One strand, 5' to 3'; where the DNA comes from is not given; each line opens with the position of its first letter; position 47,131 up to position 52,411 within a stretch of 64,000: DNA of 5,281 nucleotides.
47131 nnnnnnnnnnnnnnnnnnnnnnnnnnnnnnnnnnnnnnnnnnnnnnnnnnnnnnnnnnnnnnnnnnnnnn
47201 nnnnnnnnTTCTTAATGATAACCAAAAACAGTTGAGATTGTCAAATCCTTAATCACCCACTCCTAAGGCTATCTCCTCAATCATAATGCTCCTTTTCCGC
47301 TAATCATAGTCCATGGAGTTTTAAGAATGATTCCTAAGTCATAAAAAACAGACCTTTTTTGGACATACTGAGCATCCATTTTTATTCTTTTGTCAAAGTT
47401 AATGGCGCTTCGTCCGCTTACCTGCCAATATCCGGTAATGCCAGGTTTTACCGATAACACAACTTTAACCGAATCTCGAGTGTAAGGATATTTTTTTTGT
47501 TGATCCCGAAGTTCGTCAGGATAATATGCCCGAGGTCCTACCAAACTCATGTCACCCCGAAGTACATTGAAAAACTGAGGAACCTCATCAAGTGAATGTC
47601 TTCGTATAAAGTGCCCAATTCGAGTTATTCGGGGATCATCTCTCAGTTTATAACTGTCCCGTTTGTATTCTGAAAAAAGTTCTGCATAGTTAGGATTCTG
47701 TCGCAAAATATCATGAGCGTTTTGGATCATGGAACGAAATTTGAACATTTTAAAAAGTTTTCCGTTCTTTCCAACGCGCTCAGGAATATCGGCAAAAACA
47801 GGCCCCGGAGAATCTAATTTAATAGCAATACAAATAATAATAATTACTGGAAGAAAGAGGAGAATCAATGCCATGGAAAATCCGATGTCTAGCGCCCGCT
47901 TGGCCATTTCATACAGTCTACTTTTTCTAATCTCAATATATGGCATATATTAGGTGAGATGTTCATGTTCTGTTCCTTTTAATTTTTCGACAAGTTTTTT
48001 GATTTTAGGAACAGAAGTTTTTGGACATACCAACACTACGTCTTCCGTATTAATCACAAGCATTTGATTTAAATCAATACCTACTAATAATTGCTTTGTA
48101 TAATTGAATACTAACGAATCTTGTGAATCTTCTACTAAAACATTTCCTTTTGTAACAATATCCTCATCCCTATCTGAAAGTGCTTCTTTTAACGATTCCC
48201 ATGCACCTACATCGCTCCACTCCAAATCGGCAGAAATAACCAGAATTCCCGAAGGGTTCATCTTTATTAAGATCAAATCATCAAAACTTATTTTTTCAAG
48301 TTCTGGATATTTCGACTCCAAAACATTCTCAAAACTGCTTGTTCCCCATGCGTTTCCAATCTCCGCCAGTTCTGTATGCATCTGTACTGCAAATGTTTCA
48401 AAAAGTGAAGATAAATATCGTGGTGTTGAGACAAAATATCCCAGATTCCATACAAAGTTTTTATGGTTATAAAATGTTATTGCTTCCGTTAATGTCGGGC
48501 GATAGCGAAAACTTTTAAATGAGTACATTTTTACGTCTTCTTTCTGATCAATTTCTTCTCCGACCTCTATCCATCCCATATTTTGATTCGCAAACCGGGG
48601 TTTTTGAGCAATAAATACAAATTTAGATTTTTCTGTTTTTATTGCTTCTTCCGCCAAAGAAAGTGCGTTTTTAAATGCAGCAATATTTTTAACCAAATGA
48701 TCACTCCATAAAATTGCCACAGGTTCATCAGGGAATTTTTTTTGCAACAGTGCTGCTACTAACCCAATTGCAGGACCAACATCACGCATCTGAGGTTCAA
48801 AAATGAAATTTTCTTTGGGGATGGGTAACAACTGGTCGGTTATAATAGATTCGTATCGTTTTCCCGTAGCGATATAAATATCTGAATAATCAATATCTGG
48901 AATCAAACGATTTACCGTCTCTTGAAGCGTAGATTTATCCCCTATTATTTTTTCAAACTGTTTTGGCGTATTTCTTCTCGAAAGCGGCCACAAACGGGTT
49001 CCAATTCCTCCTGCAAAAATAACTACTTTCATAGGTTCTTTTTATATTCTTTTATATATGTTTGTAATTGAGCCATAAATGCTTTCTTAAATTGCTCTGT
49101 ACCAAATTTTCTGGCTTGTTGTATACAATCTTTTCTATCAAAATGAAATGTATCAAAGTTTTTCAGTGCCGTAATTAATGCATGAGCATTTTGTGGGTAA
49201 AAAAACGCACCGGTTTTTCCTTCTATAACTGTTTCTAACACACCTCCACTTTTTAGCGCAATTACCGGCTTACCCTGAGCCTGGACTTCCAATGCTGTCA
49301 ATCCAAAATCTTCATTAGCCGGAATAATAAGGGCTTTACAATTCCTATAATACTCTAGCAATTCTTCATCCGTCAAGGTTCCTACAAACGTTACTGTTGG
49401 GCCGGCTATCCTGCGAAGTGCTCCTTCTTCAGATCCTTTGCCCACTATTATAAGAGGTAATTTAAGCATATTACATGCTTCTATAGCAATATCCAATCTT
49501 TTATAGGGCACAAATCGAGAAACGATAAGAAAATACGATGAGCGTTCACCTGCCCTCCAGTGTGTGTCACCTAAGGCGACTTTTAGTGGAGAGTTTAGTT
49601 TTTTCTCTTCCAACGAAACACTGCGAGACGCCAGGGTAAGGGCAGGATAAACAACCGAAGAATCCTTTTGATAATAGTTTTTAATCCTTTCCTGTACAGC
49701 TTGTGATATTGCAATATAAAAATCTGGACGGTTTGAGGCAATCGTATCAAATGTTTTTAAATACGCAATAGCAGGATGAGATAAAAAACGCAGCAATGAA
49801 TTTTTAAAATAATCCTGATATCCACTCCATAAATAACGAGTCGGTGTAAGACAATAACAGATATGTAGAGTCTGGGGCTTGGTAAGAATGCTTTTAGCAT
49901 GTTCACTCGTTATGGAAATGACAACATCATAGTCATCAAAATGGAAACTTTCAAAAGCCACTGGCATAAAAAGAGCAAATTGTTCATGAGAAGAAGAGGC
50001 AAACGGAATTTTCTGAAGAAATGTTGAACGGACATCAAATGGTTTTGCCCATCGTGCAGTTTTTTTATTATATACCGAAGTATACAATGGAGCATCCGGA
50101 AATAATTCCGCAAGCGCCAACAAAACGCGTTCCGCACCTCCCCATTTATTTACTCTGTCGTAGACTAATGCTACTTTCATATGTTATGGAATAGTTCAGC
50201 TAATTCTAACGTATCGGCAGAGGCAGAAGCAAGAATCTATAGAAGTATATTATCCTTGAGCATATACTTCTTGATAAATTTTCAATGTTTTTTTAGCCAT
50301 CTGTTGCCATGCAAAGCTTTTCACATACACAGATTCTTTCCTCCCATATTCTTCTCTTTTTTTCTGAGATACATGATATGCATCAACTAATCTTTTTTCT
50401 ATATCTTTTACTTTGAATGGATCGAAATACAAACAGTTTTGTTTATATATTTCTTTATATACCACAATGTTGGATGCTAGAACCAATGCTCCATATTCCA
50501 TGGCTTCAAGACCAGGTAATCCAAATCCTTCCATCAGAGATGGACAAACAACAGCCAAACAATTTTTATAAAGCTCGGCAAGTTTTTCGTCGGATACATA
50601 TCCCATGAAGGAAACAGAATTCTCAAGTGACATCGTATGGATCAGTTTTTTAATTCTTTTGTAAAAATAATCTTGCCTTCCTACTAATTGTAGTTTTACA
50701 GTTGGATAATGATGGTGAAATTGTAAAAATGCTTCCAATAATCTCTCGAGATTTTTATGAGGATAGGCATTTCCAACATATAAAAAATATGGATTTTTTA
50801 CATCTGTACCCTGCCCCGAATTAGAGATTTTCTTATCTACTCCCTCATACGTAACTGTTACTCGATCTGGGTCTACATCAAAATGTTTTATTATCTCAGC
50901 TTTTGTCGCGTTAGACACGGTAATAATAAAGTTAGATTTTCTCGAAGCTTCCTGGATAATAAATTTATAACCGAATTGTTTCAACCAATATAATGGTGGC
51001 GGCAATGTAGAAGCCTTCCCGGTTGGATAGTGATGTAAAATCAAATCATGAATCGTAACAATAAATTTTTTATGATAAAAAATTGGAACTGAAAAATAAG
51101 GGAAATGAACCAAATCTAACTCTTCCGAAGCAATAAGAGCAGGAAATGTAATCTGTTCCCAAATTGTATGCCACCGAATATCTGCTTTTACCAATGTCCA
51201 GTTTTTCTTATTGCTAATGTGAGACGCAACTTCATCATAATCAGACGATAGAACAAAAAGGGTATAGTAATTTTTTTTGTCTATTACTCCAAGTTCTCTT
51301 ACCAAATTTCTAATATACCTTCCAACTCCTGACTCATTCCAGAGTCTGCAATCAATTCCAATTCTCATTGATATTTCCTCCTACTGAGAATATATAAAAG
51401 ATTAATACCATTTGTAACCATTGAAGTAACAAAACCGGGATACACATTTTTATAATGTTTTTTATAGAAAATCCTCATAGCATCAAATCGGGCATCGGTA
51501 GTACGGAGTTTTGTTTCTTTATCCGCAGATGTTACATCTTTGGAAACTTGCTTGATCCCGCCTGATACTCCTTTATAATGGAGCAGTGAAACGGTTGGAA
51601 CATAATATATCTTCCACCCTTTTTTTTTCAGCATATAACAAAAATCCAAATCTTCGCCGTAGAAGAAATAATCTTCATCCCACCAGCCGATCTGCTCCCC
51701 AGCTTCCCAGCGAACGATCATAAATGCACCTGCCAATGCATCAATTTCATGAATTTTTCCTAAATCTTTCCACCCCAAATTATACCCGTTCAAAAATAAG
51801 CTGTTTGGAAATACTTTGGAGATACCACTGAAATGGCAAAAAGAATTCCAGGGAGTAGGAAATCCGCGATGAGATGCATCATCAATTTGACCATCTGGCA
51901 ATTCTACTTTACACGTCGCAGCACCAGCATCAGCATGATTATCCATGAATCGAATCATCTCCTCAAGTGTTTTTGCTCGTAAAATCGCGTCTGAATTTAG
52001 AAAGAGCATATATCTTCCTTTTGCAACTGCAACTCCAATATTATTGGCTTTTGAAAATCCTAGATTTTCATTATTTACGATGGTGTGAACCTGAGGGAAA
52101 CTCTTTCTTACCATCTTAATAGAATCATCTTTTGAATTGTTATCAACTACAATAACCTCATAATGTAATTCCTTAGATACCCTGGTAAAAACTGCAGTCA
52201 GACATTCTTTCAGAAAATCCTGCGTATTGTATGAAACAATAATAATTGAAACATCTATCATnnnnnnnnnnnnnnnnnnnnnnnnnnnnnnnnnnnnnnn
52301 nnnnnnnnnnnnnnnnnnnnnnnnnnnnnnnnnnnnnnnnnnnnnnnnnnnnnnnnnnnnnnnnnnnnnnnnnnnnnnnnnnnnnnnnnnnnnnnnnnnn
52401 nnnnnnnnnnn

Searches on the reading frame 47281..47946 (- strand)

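Call 56: search_protein_families(library=pfam, proteins=[window:47281-47946:-], max_evalue=0.00001)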
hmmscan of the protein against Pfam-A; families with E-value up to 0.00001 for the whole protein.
window:47281-47946:- (221 aa): 1 family
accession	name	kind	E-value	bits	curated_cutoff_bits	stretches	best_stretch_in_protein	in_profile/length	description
PF02397.22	Bac_transf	-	1.6e-61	207.4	27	1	16-215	1-178/179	Bacterial sugar transferase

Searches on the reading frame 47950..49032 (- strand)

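Call 56: search_protein_families(library=pfam, proteins=[window:47950-49032:-], max_evalue=0.00001)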
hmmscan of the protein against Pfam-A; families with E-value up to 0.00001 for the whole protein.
window:47950-49032:- (360 aa): 2 families
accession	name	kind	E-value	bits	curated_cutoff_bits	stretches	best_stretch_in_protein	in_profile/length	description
PF00483.29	NTP_transferase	-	2.1e-23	83.6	21.2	1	2-287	1-241/245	Nucleotidyl transferase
PF22640.1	ManC_GMP_beta-helix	-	2.2e-06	27.9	27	1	297-351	2-55/55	MannoseP isomerase/GMP-like beta-helix domain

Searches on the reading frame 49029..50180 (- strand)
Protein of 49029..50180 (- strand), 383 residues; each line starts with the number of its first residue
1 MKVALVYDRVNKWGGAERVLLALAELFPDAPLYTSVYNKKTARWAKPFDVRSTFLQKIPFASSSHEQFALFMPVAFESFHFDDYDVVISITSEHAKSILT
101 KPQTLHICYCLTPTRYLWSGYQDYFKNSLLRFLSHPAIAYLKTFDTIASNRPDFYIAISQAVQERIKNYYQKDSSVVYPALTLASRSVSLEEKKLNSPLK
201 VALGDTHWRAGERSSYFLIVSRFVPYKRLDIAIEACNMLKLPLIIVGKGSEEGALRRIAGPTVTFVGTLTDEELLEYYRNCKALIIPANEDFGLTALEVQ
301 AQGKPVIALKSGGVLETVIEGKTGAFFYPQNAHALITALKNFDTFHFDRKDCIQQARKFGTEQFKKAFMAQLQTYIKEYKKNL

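Call 56: search_protein_families(library=pfam, proteins=[window:49029-50180:-], max_evalue=0.00001)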
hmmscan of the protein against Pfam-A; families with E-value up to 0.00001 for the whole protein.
window:49029-50180:- (383 aa): 2 families
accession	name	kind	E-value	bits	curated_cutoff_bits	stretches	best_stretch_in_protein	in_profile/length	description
PF00534.26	Glycos_transf_1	-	5.5e-26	91.6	26.4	1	212-358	13-171/172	Glycosyl transferases group 1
PF13692.12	Glyco_trans_1_4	-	1.8e-20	74.1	27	1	216-340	3-137/142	Glycosyl transferases group 1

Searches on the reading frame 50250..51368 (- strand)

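Call 56: search_protein_families(library=pfam, proteins=[window:50250-51368:-], max_evalue=0.00001)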
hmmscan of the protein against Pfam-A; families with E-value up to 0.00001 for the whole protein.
window:50250-51368:- (372 aa): 4 families
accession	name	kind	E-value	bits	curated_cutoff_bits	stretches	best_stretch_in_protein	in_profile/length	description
PF00534.26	Glycos_transf_1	-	2.6e-30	105.6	26.4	1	186-343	9-167/172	Glycosyl transferases group 1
PF13692.12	Glyco_trans_1_4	-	8.9e-22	78.3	27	1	193-328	2-137/142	Glycosyl transferases group 1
PF13439.12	Glyco_transf_4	-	9.9e-17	61.9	28.5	1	14-178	3-167/170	Glycosyltransferase Family 4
PF20706.3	GT4-conflict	-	2e-07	30.8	26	1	189-299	194-311/385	Family 4 Glycosyltransferase in conflict systems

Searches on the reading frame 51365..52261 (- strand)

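Call 56: search_protein_families(library=pfam, proteins=[window:51365-52261:-], max_evalue=0.00001)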
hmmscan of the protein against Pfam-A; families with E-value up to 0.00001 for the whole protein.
window:51365-52261:- (298 aa): 3 families
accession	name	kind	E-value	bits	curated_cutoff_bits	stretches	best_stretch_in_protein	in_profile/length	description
PF00535.33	Glycos_transf_2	-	7e-27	94.8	23.3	1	5-137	1-132/168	Glycosyl transferase family 2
PF13641.12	Glyco_tranf_2_3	-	2.7e-21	77.1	27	1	4-230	3-213/230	Glycosyltransferase like family 2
PF13632.12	Glyco_trans_2_3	-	4.6e-10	40.1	27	1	86-234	3-127/198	Glycosyl transferase family group 2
